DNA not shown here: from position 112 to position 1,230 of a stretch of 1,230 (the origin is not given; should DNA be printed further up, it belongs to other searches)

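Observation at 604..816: Guanylyl-cyclase-like catalytic domain that carries the adenylyl-cyclase specificity pair (Lys, Asp)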

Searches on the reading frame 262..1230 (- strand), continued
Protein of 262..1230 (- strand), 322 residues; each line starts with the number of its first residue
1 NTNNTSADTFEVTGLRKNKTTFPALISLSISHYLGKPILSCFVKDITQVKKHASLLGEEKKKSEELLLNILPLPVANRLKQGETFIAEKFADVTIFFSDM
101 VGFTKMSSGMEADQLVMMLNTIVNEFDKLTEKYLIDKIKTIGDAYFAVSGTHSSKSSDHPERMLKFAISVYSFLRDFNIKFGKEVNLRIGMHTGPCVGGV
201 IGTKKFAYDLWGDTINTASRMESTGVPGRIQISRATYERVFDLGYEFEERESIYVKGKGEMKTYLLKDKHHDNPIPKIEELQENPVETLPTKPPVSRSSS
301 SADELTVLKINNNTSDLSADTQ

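Call 8: find_homologous_proteins(query=window:262-1230:-)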
Query window:262-1230:- (322 aa): 7870 proteins with E <= 0.001 among 8000 candidates; the best 120 are listed.
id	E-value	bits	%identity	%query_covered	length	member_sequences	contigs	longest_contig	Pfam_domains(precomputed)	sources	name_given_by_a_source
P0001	3.0e-179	613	100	86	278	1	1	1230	PF00211.26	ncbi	ncbi:predicted protein, partial [Naegleria gruberi]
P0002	1.2e-99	352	59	83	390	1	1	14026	PF13426.14,PF00211.26,PF00989.32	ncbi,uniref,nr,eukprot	ncbi:predicted protein [Naegleria gruberi]|uniref:Predicted protein n=1 Tax=Naegleria gruberi TaxID=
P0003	1.2e-89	319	56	87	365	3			PF13426.14,PF00211.26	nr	nr:unnamed protein product [Naegleria fowleri]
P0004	9.6e-77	277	55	81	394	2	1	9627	PF13426.14,PF13188.14,PF08448.17,PF00211.26,PF00989.32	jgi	jgi:PAS domain S-box-containing protein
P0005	1.9e-75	272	61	66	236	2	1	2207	PF00211.26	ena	-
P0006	2.4e-75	272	53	80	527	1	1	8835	PF13426.14,PF08448.17,PF00211.26,PF00989.32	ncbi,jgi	jgi:PAS domain S-box-containing protein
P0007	1.8e-72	263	72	55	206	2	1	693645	PF00211.26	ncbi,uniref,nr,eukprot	ncbi:predicted protein [Naegleria gruberi]|uniref:Predicted protein n=1 Tax=Naegleria gruberi TaxID=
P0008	1.1e-71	260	51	81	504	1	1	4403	PF13426.14,PF00211.26,PF00989.32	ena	-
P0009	2.0e-69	253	53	73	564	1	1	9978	PF13426.14,PF01590.33,PF08448.17,PF00211.26,PF00989.32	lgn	-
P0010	2.8e-69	252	54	71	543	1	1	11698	PF13426.14,PF01590.33,PF08448.17,PF00211.26,PF00989.32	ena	-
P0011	2.9e-69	252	54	71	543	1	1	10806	PF13426.14,PF01590.33,PF08448.17,PF00211.26,PF00989.32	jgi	-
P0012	9.3e-69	250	53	72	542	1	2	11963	PF13426.14,PF01590.33,PF08448.17,PF00211.26,PF00989.32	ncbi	-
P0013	9.7e-69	250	53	72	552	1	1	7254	PF13426.14,PF01590.33,PF08448.17,PF00211.26,PF00989.32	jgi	jgi:PAS domain S-box-containing protein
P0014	1.1e-68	250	49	82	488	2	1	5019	PF13426.14,PF13188.14,PF00211.26,PF00989.32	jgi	jgi:PAS domain S-box-containing protein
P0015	1.5e-68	250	57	66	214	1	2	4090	PF00211.26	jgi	jgi:adenylate cyclase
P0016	2.5e-68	249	54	71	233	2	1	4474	PF00211.26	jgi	jgi:guanylate cyclase 2F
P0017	1.6e-67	246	48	81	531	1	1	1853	PF13426.14,PF08448.17,PF00211.26,PF00989.32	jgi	-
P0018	1.7e-67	246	52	75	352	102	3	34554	PF00211.26,PF00072.31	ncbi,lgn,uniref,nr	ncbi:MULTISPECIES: adenylate/guanylate cyclase domain-containing protein [unclassified Microcoleus]|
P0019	2.0e-67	246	51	77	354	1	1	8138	PF00211.26,PF00072.31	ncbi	ncbi:MAG: adenylate/guanylate cyclase domain-containing protein [Microcoleus sp.]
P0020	2.3e-67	246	52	75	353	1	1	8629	PF00211.26,PF00072.31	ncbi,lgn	-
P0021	2.5e-67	246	52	75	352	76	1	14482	PF00211.26,PF00072.31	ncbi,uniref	ncbi:adenylate/guanylate cyclase domain-containing protein [Microcoleus sp. S13_C5]|uniref:adenylate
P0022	3.2e-67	245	52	75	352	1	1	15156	PF00211.26,PF00072.31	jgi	jgi:adenylate cyclase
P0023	3.4e-67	245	53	70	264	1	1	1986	PF07701.21,PF00211.26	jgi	jgi:class 3 adenylate cyclase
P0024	3.8e-67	245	51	75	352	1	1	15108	PF00211.26,PF00072.31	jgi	jgi:class 3 adenylate cyclase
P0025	4.3e-67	245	51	75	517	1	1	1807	PF00512.32,PF00211.26,PF00072.31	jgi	-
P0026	7.3e-67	244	55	68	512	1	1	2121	PF23198.2,PF00211.26,PF00072.31,PF20161.6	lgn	-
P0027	7.9e-67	244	51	75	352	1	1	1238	PF00211.26,PF00072.31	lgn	-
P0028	8.2e-67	244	52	75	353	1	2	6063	PF00211.26,PF00072.31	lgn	-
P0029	1.0e-66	244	50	75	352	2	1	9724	PF00211.26,PF00072.31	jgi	jgi:adenylate cyclase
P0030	1.0e-66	244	52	75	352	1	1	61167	PF00211.26,PF00072.31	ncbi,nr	ncbi:MAG: response regulator [Richelia sp. CSU_2_1]|nr:response regulator [Richelia sp. CSU_2_1]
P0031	1.1e-66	244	53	70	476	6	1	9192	PF00211.26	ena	-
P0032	1.2e-66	243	54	69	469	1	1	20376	PF00211.26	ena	-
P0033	1.2e-66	243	53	68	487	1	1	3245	PF23198.2,PF00211.26,PF00072.31,PF20161.6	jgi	jgi:CheY-like chemotaxis protein/class 3 adenylate cyclase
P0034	1.4e-66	243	51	75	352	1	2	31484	PF00211.26,PF00072.31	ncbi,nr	ncbi:MAG: response regulator [Microcoleus sp. CSU_2_2]|nr:response regulator [Microcoleus sp. SU_5_3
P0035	1.6e-66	243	51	75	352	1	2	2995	PF00211.26,PF00072.31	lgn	-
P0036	1.8e-66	243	47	83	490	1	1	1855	PF07701.21,PF11845.14,PF00211.26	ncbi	-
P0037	1.9e-66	243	53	70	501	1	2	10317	PF08447.19,PF13426.14,PF13188.14,PF08448.17,PF00211.26,PF00989.32,PF00072.31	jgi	jgi:adenylate cyclase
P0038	2.1e-66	243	50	76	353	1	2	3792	PF00211.26,PF00072.31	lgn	-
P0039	2.1e-66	243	51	75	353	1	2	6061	PF00211.26,PF00072.31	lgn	-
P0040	2.3e-66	243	50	75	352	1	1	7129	PF00211.26,PF00072.31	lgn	-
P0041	2.3e-66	243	52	72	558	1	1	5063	PF01590.33,PF08448.17,PF00211.26,PF00989.32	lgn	-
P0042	2.4e-66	243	51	71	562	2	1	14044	PF13426.14,PF01590.33,PF08448.17,PF00211.26,PF00989.32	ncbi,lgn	ncbi:MAG: adenylate/guanylate cyclase domain-containing protein [Actinomycetota bacterium]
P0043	2.5e-66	242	53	70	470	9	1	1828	PF00211.26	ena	-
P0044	2.6e-66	242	49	80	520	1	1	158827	PF01590.33,PF08448.17,PF00211.26,PF00989.32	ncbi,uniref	ncbi:adenylate/guanylate cyclase domain-containing protein [Microcoleus sp. F4-D5]|uniref:adenylate/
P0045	2.8e-66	242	53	71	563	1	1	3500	PF01590.33,PF08448.17,PF00211.26,PF00989.32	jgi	jgi:adenylate cyclase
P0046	3.0e-66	242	49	80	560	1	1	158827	PF01590.33,PF08448.17,PF00211.26,PF00989.32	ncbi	ncbi:adenylate/guanylate cyclase domain-containing protein [Microcoleus sp. F4-D5]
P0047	3.0e-66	242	50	75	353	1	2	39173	PF00211.26,PF00072.31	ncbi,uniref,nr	ncbi:MAG: adenylate/guanylate cyclase domain-containing protein [Tychonema bourrellyi B0820]|uniref:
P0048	3.1e-66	242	50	75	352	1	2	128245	PF00211.26,PF00072.31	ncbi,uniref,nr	ncbi:adenylate/guanylate cyclase domain-containing protein [Tychonema sp. BBK16]|uniref:adenylate/gu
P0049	3.9e-66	242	50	73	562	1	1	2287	PF13426.14,PF01590.33,PF08448.17,PF00211.26,PF00989.32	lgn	-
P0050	3.9e-66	242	45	84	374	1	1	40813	PF13426.14,PF00211.26,PF00989.32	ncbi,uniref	ncbi:hypothetical protein AKO1_007975 [Acrasis kona]|uniref:Uncharacterized protein n=1 Tax=Acrasis 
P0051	4.2e-66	242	50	75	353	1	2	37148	PF00211.26,PF00072.31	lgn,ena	-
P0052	4.4e-66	242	48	79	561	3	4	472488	PF01590.33,PF08448.17,PF00211.26,PF00989.32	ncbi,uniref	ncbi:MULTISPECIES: adenylate/guanylate cyclase domain-containing protein [unclassified Microcoleus]|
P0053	4.8e-66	242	51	75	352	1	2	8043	PF00211.26,PF00072.31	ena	-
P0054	4.9e-66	241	50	75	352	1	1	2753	PF00211.26,PF00072.31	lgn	-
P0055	4.9e-66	241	54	70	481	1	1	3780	PF13426.14,PF13188.14,PF08448.17,PF00211.26,PF00989.32,PF00072.31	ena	-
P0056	5.1e-66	241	51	73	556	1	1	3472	PF13426.14,PF01590.33,PF08448.17,PF00211.26,PF00989.32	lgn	-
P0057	5.5e-66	241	55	66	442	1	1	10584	PF00211.26,PF00072.31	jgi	jgi:adenylate cyclase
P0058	5.7e-66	241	51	75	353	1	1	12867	PF00211.26,PF00072.31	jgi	jgi:adenylate cyclase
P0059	5.9e-66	241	51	75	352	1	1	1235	PF00211.26,PF00072.31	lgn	-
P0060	6.0e-66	241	53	70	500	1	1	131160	PF11845.14,PF00211.26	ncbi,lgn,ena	ncbi:MAG TPA: adenylate/guanylate cyclase domain-containing protein [Trichocoleus sp.]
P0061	6.0e-66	241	53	70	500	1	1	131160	PF11845.14,PF00211.26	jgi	jgi:class 3 adenylate cyclase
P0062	6.1e-66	241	49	76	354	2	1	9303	PF00211.26,PF00072.31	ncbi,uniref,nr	ncbi:adenylate/guanylate cyclase domain-containing protein [Phormidium sp. CCY1219]|uniref:adenylate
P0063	6.5e-66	241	51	79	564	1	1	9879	PF01590.33,PF08448.17,PF00211.26,PF00989.32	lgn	-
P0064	7.0e-66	241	51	73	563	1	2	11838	PF13426.14,PF01590.33,PF08448.17,PF00211.26,PF00989.32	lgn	-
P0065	7.1e-66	241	51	75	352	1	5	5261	PF00211.26,PF00072.31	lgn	-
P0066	7.5e-66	241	50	72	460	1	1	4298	PF07701.21,PF11845.14,PF00211.26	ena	-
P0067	8.7e-66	241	48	80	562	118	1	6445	PF01590.33,PF08448.17,PF00211.26,PF00989.32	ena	-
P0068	9.7e-66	241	54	70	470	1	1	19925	PF00211.26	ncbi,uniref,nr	ncbi:adenylate/guanylate cyclase domain-containing protein [Kamptonema sp. UHCC 0994]|uniref:adenyla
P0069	9.9e-66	240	52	75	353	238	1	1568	PF00211.26,PF00072.31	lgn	-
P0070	1.0e-65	240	47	82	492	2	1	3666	PF07701.21,PF11845.14,PF00211.26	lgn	-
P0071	1.1e-65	240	52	70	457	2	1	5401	PF11845.14,PF00211.26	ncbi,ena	-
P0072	1.1e-65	240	49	79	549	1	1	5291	PF01590.33,PF08448.17,PF00211.26,PF00989.32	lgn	-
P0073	1.1e-65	240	52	71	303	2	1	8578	PF00211.26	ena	-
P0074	1.1e-65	240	52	71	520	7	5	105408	PF01590.33,PF08448.17,PF00211.26,PF00989.32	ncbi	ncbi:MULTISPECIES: adenylate/guanylate cyclase domain-containing protein [unclassified Microcoleus]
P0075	1.2e-65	240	50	75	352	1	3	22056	PF00211.26,PF00072.31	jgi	jgi:adenylate cyclase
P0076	1.2e-65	240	56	67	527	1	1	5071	PF00512.32,PF00211.26,PF00072.31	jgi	-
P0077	1.3e-65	240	53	66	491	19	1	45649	PF07701.21,PF11845.14,PF00211.26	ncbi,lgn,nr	ncbi:MAG: DUF3365 domain-containing protein [Oscillatoriales cyanobacterium]|nr:MAG: DUF3365 domain-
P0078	1.3e-65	240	48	76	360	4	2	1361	PF00211.26,PF00072.31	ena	-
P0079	1.5e-65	240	50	75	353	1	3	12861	PF00211.26,PF00072.31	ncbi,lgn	-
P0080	1.5e-65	240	50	75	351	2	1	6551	PF00211.26,PF00072.31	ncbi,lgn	ncbi:MAG: adenylate/guanylate cyclase domain-containing protein [Cyanobacteria bacterium P01_H01_bin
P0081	1.6e-65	240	51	73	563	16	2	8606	PF13426.14,PF01590.33,PF08448.17,PF00211.26,PF00989.32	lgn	-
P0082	1.7e-65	240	48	79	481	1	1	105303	PF11845.14,PF00211.26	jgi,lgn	-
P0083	1.8e-65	240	48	79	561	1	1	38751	PF01590.33,PF08448.17,PF00211.26,PF00989.32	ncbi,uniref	ncbi:adenylate/guanylate cyclase domain-containing protein [Microcoleus sp. K5-D4]|uniref:adenylate/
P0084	1.8e-65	240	50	70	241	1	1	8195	PF00211.26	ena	-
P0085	1.8e-65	240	55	66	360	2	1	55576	PF00211.26,PF00072.31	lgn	-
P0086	1.9e-65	240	48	77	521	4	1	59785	PF08448.17,PF00211.26,PF00989.32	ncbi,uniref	ncbi:adenylate/guanylate cyclase domain-containing protein [Microcoleus sp. A003_D6]|uniref:adenylat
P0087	2.2e-65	239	51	75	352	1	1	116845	PF00211.26,PF00072.31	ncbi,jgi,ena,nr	ncbi:MAG: response regulator [Oscillatoriaceae cyanobacterium Prado104]|jgi:class 3 adenylate cyclas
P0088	2.2e-65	239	53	74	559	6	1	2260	PF13426.14,PF01590.33,PF08448.17,PF00211.26,PF00989.32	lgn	-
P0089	2.3e-65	239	48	79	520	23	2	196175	PF01590.33,PF08448.17,PF00211.26,PF00989.32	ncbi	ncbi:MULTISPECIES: adenylate/guanylate cyclase domain-containing protein [unclassified Microcoleus]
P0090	2.4e-65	239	50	75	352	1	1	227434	PF00211.26,PF00072.31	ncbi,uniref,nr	ncbi:adenylate/guanylate cyclase domain-containing protein [Okeania sp. SIO1I7]|uniref:adenylate/gua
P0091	2.4e-65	239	50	75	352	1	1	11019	PF00211.26,PF00072.31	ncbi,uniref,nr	ncbi:adenylate/guanylate cyclase domain-containing protein [Okeania sp. SIO2B3]|uniref:adenylate/gua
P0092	2.5e-65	239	50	75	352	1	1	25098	PF00211.26,PF00072.31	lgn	-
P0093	2.7e-65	239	51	75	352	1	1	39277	PF00211.26,PF00072.31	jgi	jgi:adenylate cyclase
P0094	2.8e-65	239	48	79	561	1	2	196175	PF01590.33,PF08448.17,PF00211.26,PF00989.32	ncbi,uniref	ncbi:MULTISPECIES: adenylate/guanylate cyclase domain-containing protein [unclassified Microcoleus]|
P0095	2.8e-65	239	48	81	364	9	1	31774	PF00211.26,PF00072.31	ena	-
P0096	2.8e-65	239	48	79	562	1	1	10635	PF01590.33,PF08448.17,PF00211.26,PF00989.32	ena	-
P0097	3.0e-65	239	51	71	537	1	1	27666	PF13426.14,PF01590.33,PF08448.17,PF00211.26,PF00989.32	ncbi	ncbi:adenylate/guanylate cyclase domain-containing protein, partial [Aerosakkonema funiforme]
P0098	3.1e-65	239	55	66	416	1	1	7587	PF00211.26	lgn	-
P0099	3.1e-65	239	51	75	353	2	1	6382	PF00211.26,PF00072.31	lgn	-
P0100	3.3e-65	239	53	70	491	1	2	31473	PF13426.14,PF13188.14,PF08448.17,PF00211.26,PF00989.32,PF00072.31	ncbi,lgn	ncbi:MAG: hypothetical protein Fur006_56600 [Coleofasciculaceae cyanobacterium]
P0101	3.4e-65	239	53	70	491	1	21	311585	PF13426.14,PF13188.14,PF08448.17,PF00211.26,PF00989.32,PF00072.31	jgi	jgi:adenylate cyclase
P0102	3.9e-65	239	50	76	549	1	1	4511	PF01590.33,PF08448.17,PF00211.26,PF00989.32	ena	-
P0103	3.9e-65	239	50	76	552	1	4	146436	PF01590.33,PF08448.17,PF00211.26,PF00989.32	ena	-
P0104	3.9e-65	239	50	76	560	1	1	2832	PF01590.33,PF08448.17,PF00211.26,PF00989.32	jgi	jgi:adenylate cyclase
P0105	4.0e-65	239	50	76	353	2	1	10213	PF00211.26,PF00072.31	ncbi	-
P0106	4.0e-65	239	50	70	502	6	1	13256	PF11845.14,PF00211.26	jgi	jgi:class 3 adenylate cyclase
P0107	4.0e-65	239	51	69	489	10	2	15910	PF07701.21,PF11845.14,PF00211.26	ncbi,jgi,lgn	ncbi:MAG: hypothetical protein RLZZ338_3536 [Cyanobacteriota bacterium]|jgi:class 3 adenylate cyclas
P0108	4.0e-65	239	51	75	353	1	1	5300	PF00211.26,PF00072.31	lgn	-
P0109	4.1e-65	238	50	76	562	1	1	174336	PF01590.33,PF08448.17,PF00211.26,PF00989.32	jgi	jgi:PAS domain S-box-containing protein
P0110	4.1e-65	238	50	76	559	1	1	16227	PF01590.33,PF08448.17,PF00211.26,PF00989.32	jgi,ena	-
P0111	4.2e-65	238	51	73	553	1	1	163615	PF13426.14,PF13188.14,PF13185.13,PF01590.33,PF08448.17,PF00211.26,PF00989.32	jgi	jgi:PAS domain S-box-containing protein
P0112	4.2e-65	238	53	70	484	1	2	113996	PF13426.14,PF13188.14,PF08448.17,PF00211.26,PF00989.32,PF00072.31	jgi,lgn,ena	jgi:PAS domain S-box-containing protein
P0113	4.2e-65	238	53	70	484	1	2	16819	PF13426.14,PF13188.14,PF08448.17,PF00211.26,PF00989.32,PF00072.31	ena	-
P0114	4.2e-65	238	50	76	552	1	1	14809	PF01590.33,PF08448.17,PF00211.26,PF00989.32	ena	-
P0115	4.2e-65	238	50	76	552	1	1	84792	PF01590.33,PF08448.17,PF00211.26,PF00989.32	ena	-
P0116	4.3e-65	238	50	76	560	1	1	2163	PF01590.33,PF08448.17,PF00211.26,PF00989.32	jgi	-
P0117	4.3e-65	238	51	73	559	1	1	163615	PF13426.14,PF13188.14,PF13185.13,PF01590.33,PF08448.17,PF00211.26,PF00989.32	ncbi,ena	-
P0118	4.4e-65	238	50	75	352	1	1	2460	PF00211.26,PF00072.31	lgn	-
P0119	4.5e-65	238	49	76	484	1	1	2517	PF23198.2,PF00211.26,PF00072.31,PF20161.6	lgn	-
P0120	4.7e-65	238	50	75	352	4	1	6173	PF00211.26,PF00072.31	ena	-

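Call 26: find_encoding_contigs(protein=P0002, flank=3000, max_places=2)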
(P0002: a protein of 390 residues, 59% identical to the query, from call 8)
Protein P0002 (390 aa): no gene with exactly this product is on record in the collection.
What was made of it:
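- Tried and rejected: Genomic context of the paralogue P0002. find_encoding_contigs found no record (call 26), so no context was obtained.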

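Call 33: predict_structure(alignment_id=A1)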
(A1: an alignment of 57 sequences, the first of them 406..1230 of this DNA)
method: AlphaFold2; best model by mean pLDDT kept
length: 275 residues; sequences in the alignment: 57
mean_pLDDT: 92.0   pTM: 0.76
mean pLDDT of the five models: 92.0, 91.9, 91.6, 91.3, 89.7
residues with pLDDT >= 90: 215; 70-90: 52; 50-70: 4; < 50: 4
segments of 3 or more residues with pLDDT < 50: 1-4
pLDDT, mean of each block of 10 residues (from residue 1): 65 93 94 90 93 88 72 88 92 98 96 96 97 94 95 89 98 98 97 97 84 96 97 98 97 87 96 92
secondary structure, 60 per line:
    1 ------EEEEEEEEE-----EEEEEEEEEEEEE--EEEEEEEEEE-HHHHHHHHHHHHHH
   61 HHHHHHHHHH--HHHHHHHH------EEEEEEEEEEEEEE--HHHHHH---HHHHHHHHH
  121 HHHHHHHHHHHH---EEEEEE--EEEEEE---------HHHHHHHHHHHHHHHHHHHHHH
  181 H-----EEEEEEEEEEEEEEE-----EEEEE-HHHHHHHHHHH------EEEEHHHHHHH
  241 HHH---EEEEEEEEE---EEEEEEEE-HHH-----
elements in order: E7-15 E21-33 E36-45 H47-70 H73-80 E87-100 H103-108 H112-132 E136-141 E144-149 H159-181 E187-201 E207-211 H213-223 E230-233 H234-243 E247-255 E259-266
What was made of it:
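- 1093..1224 (-): C-terminal half of a PAS domain (residues 3-46). The N-terminal half lies beyond the window edge. The AF2 model shows three beta strands (7-15, 21-33, 36-45) at pLDDT around 90 (call 33).
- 1042..1092 (-): Signalling (S-)helix linker between the PAS domain and the cyclase (residues 47-63). The AF2 model has a continuous helix over residues 47-70 (call 33).
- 430..972 (-): Class III nucleotidyl cyclase catalytic domain (residues 87-267). AF2 mean pLDDT 92 (call 33).
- On Class III nucleotidyl cyclase catalytic domain (PF00211): AF2 pLDDT 92 (call 33).
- On PAS-domain sensor proteins: AF2 shows three beta strands (call 33).
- AF2 model at pLDDT 92, with PAS strands, a long helix, a handle helix and the cyclase fold: call 33. 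The AF2 model has pLDDT 92 (call 33).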

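Call 34: search_protein_representatives(protein=window:406-1230:-)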
Query: 275 residues. Proteins with E-value up to 0.001 (for the whole library): 63043; up to 1e-10: 26266; up to 1e-30: 11121. The best 150 are listed.
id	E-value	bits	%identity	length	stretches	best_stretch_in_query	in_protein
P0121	6.2e-119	413.0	70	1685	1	3-271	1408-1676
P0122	4.5e-109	380.7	66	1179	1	5-275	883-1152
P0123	4.5e-105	367.6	39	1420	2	9-267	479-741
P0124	9.8e-104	363.2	66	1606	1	5-275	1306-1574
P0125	5.5e-103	360.7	64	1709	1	4-272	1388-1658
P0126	2.0e-101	355.6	66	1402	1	6-274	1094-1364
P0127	5.5e-100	350.9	61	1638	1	4-275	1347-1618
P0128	6.7e-98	344.1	62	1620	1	7-275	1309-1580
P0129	1.0e-95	336.9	63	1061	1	3-272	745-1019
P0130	1.4e-95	336.4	61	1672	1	5-274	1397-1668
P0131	2.0e-95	336.0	42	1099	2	24-268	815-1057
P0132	6.2e-95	334.4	57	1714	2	6-273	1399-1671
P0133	3.5e-93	328.6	59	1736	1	3-275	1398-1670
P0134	1.6e-92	326.5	39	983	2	49-267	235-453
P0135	5.0e-91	321.6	60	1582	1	7-275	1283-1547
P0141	3.8e-87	308.8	42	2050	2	49-267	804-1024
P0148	5.8e-83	295.1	56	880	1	10-266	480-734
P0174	5.7e-73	262.4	53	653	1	21-266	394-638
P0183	5.0e-71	256.0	54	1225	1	7-275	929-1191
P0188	1.8e-70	254.2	39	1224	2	85-269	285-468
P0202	3.0e-69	250.2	49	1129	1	9-274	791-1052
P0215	3.0e-68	246.9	52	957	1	9-266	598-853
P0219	5.5e-68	246.0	54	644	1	20-266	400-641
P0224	8.8e-68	245.4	54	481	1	48-268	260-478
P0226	9.5e-68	245.3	50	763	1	16-266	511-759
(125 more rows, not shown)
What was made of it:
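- The fragment is 70% identical to a full-length N. fowleri protein across the PAS, CTE and cyclase regions (call 34).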

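Call 35: search_protein_families(library=pfam, proteins=[P0121, P0122, P0124, P0125, P0126], max_evalue=0.001)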
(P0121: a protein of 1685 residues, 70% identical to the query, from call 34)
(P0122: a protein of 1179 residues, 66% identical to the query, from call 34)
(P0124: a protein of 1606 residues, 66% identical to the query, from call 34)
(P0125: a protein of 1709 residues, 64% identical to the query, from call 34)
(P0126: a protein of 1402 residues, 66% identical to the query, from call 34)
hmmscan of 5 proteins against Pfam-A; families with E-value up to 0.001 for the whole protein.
P0121 (1685 aa): 5 families
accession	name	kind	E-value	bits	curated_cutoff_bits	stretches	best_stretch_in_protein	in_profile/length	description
PF00211.25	Guanylate_cyc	-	4.1e-57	193.2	21.9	1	1493-1672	4-182/183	Adenylate and Guanylate cyclase catalytic domain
PF13426.13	PAS_9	-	7e-15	55.6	27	1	1351-1452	2-102/103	PAS domain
PF25474.1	TPR_TmcB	-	1.3e-11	44.9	27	1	573-675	22-124/125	TmcB, TPR repeats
PF00989.32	PAS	-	3.3e-11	43.6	22.6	1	1342-1451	3-113/113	PAS fold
PF08448.16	PAS_4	-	0.00087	19.9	23.1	0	1348-1398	3-53/110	PAS fold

P0122 (1179 aa): 4 families
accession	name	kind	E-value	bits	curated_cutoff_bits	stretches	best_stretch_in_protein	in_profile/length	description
PF00211.25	Guanylate_cyc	-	9.4e-56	188.7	21.9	1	966-1144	4-182/183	Adenylate and Guanylate cyclase catalytic domain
PF13426.13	PAS_9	-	2.8e-14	53.7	27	1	827-925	2-102/103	PAS domain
PF25474.1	TPR_TmcB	-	3.1e-11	43.7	27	1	72-169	26-123/125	TmcB, TPR repeats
PF00989.32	PAS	-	6.3e-07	29.8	22.6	1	819-924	4-113/113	PAS fold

P0124 (1606 aa): 5 families
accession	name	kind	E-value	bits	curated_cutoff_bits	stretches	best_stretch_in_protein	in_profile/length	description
PF00211.25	Guanylate_cyc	-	2.3e-53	181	21.9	1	1389-1566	4-182/183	Adenylate and Guanylate cyclase catalytic domain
PF13426.13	PAS_9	-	1.2e-15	58.1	27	1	1252-1348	2-102/103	PAS domain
PF00989.32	PAS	-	8.6e-11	42.3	22.6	1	1242-1347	2-113/113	PAS fold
PF25474.1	TPR_TmcB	-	1.7e-09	38.1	27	1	522-623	23-124/125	TmcB, TPR repeats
PF08448.16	PAS_4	-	8.7e-06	26.4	23.1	1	1252-1350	6-108/110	PAS fold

P0125 (1709 aa): 4 families
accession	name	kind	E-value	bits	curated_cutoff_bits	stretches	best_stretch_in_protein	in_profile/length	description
PF00211.25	Guanylate_cyc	-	1.3e-54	185.1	21.9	1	1471-1653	3-182/183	Adenylate and Guanylate cyclase catalytic domain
PF13426.13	PAS_9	-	4.5e-16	59.4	27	1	1325-1431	2-102/103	PAS domain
PF25474.1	TPR_TmcB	-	3.1e-12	46.9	27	1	525-620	28-123/125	TmcB, TPR repeats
PF00989.32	PAS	-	1.3e-07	32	22.6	1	1316-1430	3-113/113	PAS fold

P0126 (1402 aa): 3 families
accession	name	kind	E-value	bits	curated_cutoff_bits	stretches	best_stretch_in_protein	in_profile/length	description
PF00211.25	Guanylate_cyc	-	1.6e-55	188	21.9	1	1176-1357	3-182/183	Adenylate and Guanylate cyclase catalytic domain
PF13426.13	PAS_9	-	1.4e-09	38.6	27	1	1024-1136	3-102/103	PAS domain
PF00989.32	PAS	-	4.3e-05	23.9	22.6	1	1013-1105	2-82/113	PAS fold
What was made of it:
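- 1093..1224 (-): Aligns with the full PAS domain of N. fowleri P0121, which scores 55.6 bits for PAS_9 (calls 34, 35).
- On PAS-domain sensor proteins: The homologous region of P0121 scores 55.6 bits as a full PAS domain (call 35).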
